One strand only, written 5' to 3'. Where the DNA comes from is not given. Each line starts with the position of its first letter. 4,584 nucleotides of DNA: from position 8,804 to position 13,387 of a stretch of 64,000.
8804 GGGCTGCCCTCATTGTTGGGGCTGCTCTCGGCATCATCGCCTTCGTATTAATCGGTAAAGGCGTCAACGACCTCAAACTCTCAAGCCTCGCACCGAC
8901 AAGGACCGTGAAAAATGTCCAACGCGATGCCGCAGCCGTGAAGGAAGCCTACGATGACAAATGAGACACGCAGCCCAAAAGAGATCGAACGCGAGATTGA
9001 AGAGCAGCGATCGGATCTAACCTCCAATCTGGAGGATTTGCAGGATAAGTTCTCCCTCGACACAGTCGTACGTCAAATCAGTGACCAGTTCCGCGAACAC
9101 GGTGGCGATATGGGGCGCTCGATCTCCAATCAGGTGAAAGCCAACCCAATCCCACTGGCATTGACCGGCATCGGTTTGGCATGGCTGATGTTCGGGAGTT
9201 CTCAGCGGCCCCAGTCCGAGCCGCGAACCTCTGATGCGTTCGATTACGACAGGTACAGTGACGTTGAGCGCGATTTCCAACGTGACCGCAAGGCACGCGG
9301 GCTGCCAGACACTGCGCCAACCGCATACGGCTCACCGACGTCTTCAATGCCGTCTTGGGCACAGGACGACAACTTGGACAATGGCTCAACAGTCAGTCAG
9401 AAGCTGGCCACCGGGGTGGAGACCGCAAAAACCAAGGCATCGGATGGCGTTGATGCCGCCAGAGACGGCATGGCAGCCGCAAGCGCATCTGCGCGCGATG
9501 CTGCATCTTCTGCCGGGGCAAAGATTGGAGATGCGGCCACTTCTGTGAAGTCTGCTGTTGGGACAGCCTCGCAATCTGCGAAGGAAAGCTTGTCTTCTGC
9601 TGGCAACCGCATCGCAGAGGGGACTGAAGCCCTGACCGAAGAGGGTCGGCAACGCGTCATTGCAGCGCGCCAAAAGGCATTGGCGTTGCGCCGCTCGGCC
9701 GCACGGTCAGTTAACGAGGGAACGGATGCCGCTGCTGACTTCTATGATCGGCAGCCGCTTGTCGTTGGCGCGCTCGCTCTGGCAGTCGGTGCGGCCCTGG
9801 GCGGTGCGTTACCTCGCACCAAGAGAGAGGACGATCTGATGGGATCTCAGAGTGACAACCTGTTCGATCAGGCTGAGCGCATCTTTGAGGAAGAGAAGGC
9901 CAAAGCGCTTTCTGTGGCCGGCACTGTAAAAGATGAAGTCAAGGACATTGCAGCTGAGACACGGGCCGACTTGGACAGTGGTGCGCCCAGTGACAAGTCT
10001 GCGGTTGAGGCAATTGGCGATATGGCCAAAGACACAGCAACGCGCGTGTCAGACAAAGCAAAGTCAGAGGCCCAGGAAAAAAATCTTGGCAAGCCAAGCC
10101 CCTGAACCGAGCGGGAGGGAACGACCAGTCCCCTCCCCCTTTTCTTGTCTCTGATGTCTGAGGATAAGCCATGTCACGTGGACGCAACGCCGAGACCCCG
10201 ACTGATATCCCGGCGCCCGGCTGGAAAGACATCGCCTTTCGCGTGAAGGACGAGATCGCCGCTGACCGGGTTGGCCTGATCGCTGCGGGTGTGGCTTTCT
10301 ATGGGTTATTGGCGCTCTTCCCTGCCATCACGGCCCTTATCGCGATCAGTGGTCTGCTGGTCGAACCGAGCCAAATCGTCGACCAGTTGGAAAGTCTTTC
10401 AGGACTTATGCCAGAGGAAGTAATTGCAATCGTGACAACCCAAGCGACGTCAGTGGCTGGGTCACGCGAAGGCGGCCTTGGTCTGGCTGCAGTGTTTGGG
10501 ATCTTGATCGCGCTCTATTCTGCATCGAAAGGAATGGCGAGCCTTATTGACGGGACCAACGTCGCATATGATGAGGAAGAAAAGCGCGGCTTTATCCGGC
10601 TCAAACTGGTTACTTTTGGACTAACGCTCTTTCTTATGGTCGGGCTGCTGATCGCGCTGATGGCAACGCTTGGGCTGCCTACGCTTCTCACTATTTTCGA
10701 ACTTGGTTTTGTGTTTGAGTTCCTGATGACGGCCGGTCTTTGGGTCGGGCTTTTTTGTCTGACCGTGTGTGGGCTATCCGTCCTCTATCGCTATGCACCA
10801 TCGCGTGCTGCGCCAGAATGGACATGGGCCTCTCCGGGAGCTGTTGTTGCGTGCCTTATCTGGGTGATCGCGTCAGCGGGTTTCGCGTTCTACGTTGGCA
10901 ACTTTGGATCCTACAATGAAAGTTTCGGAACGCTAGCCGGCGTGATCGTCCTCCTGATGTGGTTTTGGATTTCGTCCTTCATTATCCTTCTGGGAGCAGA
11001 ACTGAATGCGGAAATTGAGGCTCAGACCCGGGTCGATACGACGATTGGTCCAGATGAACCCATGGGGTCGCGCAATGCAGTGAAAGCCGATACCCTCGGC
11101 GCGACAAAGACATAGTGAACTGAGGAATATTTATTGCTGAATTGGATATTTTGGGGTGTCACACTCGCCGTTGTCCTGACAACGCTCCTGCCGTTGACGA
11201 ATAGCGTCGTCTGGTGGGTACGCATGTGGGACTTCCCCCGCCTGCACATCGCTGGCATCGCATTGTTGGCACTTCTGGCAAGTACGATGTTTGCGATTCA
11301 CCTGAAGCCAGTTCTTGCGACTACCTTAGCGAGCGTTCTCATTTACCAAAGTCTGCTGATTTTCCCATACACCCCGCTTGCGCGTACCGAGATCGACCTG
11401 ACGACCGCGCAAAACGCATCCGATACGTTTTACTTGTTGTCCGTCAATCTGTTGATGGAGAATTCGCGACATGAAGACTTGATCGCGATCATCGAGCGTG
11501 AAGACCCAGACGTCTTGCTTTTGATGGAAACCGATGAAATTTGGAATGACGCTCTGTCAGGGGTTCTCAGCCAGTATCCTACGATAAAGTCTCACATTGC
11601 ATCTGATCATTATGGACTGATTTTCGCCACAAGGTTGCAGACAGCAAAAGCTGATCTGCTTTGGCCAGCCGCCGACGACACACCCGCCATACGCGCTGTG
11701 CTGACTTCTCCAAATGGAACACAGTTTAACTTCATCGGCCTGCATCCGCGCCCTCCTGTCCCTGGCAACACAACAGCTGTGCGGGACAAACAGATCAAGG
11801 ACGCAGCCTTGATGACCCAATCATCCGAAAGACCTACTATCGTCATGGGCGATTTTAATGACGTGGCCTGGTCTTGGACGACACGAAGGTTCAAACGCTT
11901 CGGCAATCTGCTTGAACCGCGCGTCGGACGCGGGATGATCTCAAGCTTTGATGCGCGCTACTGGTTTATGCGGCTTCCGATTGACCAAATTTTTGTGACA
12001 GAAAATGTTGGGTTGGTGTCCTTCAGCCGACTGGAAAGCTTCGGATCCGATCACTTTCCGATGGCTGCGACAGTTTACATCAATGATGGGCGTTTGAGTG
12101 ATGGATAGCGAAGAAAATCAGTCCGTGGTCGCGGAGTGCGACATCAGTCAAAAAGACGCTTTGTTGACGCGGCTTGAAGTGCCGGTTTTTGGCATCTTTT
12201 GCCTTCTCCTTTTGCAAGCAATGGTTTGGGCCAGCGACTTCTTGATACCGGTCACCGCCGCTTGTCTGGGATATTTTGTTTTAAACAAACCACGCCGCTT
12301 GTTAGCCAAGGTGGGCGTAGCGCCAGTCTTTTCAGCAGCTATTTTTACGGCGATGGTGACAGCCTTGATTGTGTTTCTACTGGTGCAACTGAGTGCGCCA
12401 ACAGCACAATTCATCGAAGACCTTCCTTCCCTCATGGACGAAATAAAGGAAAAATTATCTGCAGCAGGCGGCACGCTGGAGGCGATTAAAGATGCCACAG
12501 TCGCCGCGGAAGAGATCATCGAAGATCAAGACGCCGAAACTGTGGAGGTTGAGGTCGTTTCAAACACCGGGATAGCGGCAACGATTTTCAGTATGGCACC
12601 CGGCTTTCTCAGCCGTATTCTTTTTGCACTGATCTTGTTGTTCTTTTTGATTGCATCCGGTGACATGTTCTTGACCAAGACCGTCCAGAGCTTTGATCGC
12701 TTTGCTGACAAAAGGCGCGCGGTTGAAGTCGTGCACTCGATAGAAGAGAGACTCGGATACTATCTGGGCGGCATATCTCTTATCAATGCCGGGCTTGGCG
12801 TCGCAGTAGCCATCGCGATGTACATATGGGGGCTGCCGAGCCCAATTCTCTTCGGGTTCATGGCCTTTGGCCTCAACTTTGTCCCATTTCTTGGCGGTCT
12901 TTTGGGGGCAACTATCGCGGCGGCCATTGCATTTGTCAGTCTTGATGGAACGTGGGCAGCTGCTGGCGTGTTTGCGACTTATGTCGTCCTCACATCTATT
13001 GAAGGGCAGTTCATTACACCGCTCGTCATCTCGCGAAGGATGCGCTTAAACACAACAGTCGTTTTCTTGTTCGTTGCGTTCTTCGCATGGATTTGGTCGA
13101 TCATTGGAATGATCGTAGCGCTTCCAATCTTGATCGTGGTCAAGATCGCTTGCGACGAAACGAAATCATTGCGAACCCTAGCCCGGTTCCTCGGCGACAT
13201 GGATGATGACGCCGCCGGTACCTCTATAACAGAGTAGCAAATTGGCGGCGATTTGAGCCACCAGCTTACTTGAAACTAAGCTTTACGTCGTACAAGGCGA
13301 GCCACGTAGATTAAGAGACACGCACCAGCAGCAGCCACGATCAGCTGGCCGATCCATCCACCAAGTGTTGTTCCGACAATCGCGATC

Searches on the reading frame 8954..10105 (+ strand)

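Call 86: search_protein_families(library=pfam, proteins=[window:8954-10105:+], max_evalue=0.00001)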
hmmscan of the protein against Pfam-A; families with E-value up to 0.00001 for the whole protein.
window:8954-10105:+ (383 aa): 1 family
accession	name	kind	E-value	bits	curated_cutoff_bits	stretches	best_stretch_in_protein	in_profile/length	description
PF12277.13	DUF3618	-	1.4e-09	38.5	24.9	1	5-50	1-46/47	Protein of unknown function (DUF3618)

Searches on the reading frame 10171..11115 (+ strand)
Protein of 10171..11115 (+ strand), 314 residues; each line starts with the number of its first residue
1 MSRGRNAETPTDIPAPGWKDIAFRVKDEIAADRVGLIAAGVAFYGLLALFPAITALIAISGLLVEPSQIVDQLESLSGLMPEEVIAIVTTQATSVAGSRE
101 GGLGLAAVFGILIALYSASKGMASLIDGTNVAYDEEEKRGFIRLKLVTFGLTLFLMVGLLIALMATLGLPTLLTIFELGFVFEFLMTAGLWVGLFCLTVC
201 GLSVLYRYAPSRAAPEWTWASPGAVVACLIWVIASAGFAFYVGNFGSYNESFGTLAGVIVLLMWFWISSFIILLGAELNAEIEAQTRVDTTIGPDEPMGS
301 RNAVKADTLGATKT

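Call 86: search_protein_families(library=pfam, proteins=[window:10171-11115:+], max_evalue=0.00001)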
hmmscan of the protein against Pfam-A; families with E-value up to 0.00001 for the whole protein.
window:10171-11115:+ (314 aa): 1 family
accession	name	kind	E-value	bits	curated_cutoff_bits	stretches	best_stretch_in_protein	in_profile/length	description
PF03631.20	Virul_fac_BrkB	-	2.3e-62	211.4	33.7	1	32-284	3-257/259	Virulence factor BrkB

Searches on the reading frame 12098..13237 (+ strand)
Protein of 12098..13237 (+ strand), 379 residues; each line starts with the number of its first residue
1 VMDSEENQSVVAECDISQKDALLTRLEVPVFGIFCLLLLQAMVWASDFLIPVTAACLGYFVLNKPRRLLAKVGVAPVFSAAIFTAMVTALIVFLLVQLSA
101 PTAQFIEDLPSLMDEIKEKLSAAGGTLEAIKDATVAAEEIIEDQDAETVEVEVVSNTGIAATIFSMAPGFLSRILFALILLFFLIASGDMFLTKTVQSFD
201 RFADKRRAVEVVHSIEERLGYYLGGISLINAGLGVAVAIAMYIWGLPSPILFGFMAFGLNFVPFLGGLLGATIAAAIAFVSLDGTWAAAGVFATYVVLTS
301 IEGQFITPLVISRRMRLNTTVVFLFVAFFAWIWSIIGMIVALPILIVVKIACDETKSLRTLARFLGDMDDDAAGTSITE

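Call 86: search_protein_families(library=pfam, proteins=[window:12098-13237:+], max_evalue=0.00001)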
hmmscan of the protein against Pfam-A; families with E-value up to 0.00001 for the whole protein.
window:12098-13237:+ (379 aa): 1 family
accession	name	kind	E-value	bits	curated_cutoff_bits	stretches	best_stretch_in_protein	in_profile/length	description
PF01594.21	AI-2E_transport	-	1.9e-43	149.3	34.3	1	32-355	4-326/327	AI-2E family transporter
